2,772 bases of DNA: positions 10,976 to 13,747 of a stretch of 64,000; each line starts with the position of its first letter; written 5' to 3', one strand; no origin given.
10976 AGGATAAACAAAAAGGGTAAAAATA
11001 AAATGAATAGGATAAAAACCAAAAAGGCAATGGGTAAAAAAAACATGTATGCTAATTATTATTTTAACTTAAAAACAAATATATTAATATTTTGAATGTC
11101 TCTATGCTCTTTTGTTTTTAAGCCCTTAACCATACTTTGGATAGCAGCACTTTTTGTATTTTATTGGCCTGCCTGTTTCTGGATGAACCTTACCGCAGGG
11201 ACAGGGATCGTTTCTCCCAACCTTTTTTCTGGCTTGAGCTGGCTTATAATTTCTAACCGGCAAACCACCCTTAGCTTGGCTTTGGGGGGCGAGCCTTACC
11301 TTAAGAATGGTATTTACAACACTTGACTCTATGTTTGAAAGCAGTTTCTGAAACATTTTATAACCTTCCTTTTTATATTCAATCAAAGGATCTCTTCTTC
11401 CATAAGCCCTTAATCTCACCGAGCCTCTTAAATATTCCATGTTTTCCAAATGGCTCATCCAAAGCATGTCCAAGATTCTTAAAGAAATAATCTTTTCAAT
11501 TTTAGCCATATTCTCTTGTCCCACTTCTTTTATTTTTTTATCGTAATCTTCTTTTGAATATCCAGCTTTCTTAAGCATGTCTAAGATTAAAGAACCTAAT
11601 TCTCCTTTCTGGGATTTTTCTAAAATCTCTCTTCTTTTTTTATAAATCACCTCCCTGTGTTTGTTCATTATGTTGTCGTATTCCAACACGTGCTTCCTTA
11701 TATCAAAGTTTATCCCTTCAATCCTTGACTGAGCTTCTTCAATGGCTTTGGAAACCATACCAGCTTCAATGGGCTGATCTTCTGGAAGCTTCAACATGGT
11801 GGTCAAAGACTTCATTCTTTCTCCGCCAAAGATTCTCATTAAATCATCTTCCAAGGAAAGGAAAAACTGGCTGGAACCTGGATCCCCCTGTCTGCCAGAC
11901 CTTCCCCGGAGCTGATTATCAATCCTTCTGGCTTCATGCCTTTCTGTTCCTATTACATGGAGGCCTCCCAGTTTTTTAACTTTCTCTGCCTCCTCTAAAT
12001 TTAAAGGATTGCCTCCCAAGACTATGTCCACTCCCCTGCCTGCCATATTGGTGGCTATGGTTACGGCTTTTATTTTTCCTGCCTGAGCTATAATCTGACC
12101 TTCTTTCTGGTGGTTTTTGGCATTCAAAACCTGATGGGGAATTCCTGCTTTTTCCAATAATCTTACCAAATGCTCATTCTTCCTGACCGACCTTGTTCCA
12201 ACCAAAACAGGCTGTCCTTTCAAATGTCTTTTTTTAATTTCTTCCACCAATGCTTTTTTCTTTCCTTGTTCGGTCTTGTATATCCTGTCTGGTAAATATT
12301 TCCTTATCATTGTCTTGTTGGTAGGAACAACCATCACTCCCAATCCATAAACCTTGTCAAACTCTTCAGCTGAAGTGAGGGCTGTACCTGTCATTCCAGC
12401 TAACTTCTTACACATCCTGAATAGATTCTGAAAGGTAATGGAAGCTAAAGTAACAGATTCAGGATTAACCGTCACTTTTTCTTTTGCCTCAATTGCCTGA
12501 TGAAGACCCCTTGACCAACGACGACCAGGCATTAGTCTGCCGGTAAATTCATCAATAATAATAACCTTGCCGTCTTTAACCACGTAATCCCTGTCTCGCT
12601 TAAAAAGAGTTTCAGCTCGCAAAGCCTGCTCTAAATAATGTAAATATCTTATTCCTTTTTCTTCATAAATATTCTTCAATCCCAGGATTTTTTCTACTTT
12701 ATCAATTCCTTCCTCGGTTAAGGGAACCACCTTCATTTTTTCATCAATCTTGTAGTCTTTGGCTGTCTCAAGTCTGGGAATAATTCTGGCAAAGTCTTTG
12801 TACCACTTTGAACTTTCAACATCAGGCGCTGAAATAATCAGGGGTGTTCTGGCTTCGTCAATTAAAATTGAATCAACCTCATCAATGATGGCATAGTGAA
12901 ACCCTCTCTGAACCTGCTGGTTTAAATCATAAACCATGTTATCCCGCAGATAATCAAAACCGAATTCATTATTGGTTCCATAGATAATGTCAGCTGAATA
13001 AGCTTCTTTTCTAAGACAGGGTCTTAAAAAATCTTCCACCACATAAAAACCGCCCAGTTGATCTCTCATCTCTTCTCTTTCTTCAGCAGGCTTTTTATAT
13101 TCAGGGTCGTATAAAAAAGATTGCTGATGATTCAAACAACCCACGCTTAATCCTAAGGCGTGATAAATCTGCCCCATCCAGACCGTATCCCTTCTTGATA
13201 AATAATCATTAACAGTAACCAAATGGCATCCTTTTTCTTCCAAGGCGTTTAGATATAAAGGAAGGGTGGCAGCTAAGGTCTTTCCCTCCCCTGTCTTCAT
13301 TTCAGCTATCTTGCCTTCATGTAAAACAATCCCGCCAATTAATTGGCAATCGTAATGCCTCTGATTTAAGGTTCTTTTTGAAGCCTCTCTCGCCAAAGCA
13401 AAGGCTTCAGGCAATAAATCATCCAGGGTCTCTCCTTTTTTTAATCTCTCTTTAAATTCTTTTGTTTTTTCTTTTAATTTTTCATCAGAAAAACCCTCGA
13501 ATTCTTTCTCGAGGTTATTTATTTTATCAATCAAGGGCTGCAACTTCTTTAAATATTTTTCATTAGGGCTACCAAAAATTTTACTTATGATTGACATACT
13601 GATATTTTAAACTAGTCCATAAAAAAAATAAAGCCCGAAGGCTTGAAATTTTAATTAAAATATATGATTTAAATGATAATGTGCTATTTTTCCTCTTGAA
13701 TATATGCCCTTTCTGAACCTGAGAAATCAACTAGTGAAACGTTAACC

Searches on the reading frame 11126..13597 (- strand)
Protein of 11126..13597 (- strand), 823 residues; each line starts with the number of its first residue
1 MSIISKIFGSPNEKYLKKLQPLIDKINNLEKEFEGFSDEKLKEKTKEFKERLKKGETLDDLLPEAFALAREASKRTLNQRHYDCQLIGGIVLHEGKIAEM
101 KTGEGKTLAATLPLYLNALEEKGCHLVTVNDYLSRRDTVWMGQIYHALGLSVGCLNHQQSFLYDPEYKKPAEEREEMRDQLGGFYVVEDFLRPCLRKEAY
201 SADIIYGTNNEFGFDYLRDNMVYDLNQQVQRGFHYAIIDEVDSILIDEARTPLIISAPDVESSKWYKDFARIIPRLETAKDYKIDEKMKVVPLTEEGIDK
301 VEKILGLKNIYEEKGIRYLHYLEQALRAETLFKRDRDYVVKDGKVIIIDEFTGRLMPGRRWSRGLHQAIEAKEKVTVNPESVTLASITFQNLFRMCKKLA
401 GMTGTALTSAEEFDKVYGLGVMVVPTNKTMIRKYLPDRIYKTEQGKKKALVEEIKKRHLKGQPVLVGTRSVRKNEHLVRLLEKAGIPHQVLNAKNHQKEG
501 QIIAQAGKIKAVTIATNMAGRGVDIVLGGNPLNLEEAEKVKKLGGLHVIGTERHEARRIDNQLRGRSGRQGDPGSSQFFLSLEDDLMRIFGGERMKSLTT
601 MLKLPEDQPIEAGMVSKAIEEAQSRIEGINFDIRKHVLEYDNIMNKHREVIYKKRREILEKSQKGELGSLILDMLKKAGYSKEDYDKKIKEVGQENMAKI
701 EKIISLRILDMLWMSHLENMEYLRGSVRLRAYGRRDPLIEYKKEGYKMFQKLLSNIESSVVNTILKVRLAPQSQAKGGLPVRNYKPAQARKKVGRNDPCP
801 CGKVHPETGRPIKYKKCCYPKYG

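Call 53: search_protein_families(library=pfam, proteins=[window:11126-13597:-], max_evalue=0.00001)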
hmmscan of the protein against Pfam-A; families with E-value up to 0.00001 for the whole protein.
window:11126-13597:- (823 aa): 4 families
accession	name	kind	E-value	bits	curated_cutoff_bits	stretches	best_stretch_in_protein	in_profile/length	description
PF07517.20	SecA_DEAD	-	2e-123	411.7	24.6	1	5-413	2-289/290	SecA DEAD-like domain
PF21090.3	P-loop_SecA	-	6.7e-78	261.4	27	2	430-532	2-104/205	SecA P-loop domain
PF07516.18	SecA_SW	-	1.6e-50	172.4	26.7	2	682-767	116-199/200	SecA Wing and Scaffold domain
PF01043.26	SecA_PP_bind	-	8.3e-44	149.1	23.5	1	262-370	2-110/110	SecA preprotein cross-linking domain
